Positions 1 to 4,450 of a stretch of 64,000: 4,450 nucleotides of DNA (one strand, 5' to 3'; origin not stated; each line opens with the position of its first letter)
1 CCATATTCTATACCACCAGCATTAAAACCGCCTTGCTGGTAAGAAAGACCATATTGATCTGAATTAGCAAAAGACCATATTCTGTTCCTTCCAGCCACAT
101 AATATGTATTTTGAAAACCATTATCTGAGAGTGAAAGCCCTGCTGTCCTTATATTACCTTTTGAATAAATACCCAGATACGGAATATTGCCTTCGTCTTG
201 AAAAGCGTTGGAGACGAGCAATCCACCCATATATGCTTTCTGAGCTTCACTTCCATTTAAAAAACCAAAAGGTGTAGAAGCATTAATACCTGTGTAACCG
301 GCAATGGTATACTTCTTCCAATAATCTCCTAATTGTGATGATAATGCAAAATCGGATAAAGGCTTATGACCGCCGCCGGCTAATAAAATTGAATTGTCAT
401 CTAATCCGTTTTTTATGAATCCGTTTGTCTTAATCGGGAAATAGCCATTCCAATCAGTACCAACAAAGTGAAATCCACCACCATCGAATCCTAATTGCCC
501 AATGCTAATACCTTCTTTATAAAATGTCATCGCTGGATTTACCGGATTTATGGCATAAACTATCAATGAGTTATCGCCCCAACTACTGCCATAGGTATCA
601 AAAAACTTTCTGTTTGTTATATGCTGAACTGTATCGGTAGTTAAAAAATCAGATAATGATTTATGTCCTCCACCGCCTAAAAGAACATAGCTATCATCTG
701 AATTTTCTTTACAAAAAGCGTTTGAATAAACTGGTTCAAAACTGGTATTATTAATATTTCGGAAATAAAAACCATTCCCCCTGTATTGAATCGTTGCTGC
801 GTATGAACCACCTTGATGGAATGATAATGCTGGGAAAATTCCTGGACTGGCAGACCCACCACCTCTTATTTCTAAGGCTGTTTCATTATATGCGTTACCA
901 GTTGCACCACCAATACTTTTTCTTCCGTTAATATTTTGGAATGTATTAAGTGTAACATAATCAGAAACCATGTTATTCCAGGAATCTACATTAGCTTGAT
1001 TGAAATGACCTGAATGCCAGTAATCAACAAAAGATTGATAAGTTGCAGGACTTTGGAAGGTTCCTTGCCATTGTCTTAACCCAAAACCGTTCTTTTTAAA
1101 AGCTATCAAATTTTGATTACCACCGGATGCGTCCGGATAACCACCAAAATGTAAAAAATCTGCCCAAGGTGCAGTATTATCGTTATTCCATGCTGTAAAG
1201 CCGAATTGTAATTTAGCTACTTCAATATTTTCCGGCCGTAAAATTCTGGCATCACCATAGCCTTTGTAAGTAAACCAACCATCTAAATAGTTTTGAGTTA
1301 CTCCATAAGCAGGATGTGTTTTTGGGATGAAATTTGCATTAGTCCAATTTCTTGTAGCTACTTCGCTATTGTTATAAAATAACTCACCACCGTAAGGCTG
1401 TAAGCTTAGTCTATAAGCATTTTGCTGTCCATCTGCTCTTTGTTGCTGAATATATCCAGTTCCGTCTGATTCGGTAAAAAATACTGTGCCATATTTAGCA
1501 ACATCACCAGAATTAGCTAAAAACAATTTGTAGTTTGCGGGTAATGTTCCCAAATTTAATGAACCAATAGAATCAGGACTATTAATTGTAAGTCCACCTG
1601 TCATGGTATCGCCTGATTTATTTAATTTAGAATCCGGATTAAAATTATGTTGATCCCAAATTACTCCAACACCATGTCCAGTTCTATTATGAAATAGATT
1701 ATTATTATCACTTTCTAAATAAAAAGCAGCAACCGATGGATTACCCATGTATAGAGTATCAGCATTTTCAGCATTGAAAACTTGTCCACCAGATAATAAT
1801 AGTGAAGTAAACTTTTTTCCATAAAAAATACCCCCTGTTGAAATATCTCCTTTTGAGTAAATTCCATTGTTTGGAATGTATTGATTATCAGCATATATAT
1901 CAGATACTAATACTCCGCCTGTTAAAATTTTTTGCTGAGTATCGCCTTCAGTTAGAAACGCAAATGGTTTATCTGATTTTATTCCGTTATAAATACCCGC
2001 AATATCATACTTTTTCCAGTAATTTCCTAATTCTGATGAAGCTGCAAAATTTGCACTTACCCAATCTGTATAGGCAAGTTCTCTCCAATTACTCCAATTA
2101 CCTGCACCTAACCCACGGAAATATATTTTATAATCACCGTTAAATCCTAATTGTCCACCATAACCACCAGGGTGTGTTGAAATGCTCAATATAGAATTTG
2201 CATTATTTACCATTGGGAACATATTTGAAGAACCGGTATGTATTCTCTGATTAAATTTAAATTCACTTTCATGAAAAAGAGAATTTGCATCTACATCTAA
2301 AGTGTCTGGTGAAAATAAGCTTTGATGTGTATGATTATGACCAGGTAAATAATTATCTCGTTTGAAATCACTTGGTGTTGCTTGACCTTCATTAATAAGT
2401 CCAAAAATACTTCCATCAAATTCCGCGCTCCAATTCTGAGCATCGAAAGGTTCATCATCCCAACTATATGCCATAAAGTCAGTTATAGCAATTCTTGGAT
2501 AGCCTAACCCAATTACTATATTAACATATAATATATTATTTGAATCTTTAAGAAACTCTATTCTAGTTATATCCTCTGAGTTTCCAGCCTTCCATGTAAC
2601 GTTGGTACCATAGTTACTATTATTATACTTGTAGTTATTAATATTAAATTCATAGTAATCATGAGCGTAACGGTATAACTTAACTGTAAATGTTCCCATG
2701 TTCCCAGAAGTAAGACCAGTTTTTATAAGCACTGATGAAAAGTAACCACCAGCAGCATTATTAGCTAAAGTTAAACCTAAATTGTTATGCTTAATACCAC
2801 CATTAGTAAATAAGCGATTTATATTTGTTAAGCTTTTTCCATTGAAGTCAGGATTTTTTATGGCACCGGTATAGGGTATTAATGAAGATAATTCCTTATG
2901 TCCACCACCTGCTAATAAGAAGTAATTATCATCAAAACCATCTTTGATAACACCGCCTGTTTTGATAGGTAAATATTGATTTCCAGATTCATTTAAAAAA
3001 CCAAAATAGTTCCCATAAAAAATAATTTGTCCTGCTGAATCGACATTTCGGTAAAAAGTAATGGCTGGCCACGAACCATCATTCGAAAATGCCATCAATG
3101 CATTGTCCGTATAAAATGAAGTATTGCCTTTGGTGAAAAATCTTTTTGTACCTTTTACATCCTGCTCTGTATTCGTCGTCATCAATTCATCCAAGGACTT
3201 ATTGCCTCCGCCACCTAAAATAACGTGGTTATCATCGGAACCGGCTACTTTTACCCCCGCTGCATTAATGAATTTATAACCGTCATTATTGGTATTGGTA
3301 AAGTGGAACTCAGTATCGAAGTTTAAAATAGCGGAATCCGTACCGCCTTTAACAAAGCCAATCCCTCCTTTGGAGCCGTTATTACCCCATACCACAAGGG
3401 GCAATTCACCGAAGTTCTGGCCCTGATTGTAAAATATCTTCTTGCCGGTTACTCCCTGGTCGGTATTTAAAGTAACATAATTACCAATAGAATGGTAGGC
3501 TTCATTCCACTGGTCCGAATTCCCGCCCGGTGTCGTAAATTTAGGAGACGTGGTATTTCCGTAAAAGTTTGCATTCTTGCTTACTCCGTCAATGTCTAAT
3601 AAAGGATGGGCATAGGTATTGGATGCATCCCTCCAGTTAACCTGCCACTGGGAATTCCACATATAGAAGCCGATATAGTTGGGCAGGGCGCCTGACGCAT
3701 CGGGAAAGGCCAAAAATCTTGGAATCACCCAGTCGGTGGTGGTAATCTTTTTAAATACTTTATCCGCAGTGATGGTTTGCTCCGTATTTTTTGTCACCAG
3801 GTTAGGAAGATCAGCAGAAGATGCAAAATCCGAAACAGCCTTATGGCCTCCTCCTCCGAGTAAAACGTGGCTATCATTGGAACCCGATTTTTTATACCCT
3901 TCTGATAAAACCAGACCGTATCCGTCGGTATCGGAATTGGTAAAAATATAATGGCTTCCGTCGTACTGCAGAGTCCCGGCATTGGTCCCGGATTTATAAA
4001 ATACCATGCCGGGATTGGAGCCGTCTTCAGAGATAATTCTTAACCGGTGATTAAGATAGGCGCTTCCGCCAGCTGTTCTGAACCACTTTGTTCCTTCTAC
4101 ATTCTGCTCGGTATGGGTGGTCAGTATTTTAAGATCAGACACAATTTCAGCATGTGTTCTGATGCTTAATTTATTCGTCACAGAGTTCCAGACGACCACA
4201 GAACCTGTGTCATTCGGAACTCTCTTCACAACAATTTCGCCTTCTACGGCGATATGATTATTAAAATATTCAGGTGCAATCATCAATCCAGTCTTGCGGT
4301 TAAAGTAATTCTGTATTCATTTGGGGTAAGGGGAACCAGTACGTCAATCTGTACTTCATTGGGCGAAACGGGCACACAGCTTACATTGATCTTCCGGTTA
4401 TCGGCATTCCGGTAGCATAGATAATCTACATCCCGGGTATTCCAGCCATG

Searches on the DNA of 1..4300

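Call 70: search_rna_families(source=window, start=1, end=4300, threshold=evalue, max_evalue=0.1)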
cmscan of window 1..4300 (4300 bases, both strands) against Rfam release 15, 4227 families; matches with E-value up to 0.1: 0.
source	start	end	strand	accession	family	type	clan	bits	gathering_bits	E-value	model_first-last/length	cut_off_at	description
